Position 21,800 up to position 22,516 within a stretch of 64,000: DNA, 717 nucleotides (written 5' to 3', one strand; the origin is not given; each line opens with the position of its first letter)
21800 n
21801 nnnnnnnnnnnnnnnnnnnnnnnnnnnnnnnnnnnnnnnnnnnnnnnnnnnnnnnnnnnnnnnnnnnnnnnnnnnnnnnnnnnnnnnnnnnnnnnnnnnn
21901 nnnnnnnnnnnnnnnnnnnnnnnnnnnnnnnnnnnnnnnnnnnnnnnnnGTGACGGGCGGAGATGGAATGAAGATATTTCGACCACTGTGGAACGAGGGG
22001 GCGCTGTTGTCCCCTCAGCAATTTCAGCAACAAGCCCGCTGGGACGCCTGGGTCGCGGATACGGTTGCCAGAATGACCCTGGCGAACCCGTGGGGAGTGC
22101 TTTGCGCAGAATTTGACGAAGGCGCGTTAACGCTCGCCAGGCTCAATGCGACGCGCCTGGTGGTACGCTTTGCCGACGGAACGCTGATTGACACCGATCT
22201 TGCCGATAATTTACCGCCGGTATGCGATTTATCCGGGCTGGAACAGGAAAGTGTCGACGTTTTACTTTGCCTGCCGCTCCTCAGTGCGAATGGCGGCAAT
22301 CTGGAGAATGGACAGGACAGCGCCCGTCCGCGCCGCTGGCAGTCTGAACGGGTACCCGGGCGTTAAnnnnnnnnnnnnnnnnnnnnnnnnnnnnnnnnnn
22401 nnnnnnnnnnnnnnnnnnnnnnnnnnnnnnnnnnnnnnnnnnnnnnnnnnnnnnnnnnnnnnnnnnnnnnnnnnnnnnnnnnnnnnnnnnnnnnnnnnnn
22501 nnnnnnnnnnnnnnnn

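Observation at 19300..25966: Decayed type VI secretion cluster: only tssB, tssC, tssF, tssG, tssJ intact, tssK truncated; AT-rich silenced-looking upstream region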

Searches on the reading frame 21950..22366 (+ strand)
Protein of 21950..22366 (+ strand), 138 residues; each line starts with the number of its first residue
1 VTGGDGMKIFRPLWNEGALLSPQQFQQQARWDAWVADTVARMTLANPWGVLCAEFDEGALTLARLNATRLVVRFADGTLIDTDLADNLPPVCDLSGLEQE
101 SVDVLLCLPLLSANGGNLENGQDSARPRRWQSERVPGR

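Call 3: search_protein_families(library=pfam, proteins=[window:21950-22366:+], max_evalue=0.01)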
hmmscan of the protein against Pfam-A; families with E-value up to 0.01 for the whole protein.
window:21950-22366:+ (138 aa): 1 family
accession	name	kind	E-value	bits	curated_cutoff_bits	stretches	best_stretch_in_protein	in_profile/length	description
PF05936.17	T6SS_VasE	-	4.3e-22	78.9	23.4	1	24-134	1-114/429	Bacterial Type VI secretion, VC_A0110, EvfL, ImpJ, VasE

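Call 7: search_protein_families(library=ncbifam, proteins=[window:21950-22366:+], max_evalue=0.00001)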
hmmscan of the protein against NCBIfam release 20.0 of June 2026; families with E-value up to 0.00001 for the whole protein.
window:21950-22366:+ (138 aa): 1 family
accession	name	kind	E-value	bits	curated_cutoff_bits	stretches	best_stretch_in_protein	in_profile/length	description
TIGR03353.2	VI_chp_4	equivalog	2.4e-27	96.2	100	1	11-134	2-119/429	type VI secretion system baseplate subunit TssK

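Call 21: find_homologous_proteins(query=window:21968-22363:+, max_evalue=1e-10)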
Query window:21968-22363:+ (132 aa): 114 proteins with E <= 1e-10 among 133 candidates.
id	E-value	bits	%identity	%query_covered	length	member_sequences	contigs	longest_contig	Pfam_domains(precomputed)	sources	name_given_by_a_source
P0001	6.6e-80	283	95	100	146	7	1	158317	PF05936.18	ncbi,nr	ncbi:type VI secretion system baseplate subunit TssK (plasmid) [Cronobacter sakazakii]|nr:type VI se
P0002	1.7e-78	279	96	98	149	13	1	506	PF05936.18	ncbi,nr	ncbi:type VI secretion system baseplate subunit TssK, partial [Cronobacter sakazakii]|nr:type VI sec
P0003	3.7e-78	278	96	98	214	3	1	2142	PF05936.18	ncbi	ncbi:type VI secretion system baseplate subunit TssK, partial [Cronobacter sakazakii]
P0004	6.2e-68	245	84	98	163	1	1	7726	PF05936.18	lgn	-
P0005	6.7e-67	241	82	99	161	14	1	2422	PF05936.18,PF08971.17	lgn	-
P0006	1.4e-65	237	81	98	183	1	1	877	PF05936.18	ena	-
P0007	5.8e-65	235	82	98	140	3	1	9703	PF05936.18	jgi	-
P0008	4.5e-63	229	82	98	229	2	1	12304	PF05936.18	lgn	-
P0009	2.4e-58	214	76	98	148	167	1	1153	PF05936.18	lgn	-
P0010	5.8e-58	212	74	98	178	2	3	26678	PF05936.18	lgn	-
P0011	8.7e-57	209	73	98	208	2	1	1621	PF05936.18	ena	-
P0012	5.8e-56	206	72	98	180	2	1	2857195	PF05936.18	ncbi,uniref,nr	ncbi:Uncharacterized protein conserved in bacteria [Cedecea neteri]|uniref:Uncharacterized protein c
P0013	3.9e-55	203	81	87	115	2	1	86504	PF05936.18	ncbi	ncbi:type VI secretion system baseplate subunit TssK, partial [Atlantibacter hermannii]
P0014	4.2e-55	203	73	98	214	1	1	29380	PF05936.18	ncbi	-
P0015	5.7e-55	203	70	98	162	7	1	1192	PF05936.18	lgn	-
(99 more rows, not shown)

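Call 33: find_encoding_contigs(protein=window:21968-22366:+, flank=3000, max_places=10)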
Protein window:21968-22366:+ (132 aa): 13 contigs read that carry it; 8 places shown.
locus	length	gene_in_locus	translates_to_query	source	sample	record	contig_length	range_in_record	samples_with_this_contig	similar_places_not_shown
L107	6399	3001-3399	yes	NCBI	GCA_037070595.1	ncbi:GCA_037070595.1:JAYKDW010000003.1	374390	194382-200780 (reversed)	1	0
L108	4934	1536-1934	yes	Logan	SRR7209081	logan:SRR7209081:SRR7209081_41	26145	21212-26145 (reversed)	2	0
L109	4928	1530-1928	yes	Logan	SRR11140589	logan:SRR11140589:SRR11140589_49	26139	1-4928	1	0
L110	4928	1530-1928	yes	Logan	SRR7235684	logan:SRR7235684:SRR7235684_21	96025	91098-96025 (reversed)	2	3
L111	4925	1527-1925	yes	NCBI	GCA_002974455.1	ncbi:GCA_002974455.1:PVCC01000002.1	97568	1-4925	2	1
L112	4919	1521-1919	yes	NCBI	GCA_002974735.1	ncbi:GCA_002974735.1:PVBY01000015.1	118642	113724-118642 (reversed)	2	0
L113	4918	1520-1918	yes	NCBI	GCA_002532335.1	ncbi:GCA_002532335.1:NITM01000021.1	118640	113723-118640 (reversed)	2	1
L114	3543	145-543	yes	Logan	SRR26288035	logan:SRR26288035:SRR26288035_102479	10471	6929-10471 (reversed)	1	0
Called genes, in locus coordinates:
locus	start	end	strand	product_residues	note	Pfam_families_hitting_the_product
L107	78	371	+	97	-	-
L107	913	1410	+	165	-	PF05591:T6SS_VipA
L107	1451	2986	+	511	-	PF05943:VipB, PF18945:VipB_2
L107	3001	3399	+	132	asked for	PF05936:T6SS_VasE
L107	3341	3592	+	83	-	-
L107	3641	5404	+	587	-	PF05947:T6SS_TssF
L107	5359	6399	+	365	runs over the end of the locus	PF06996:T6SS_TssG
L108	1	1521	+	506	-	?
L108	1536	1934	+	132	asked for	PF05936:T6SS_VasE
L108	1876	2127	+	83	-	-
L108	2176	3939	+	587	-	PF05947:T6SS_TssF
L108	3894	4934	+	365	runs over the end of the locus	PF06996:T6SS_TssG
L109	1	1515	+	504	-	?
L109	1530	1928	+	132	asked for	PF05936:T6SS_VasE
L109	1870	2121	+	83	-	-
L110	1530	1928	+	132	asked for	PF05936:T6SS_VasE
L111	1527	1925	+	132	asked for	PF05936:T6SS_VasE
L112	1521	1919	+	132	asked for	PF05936:T6SS_VasE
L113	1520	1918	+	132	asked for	PF05936:T6SS_VasE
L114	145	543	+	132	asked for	PF05936:T6SS_VasE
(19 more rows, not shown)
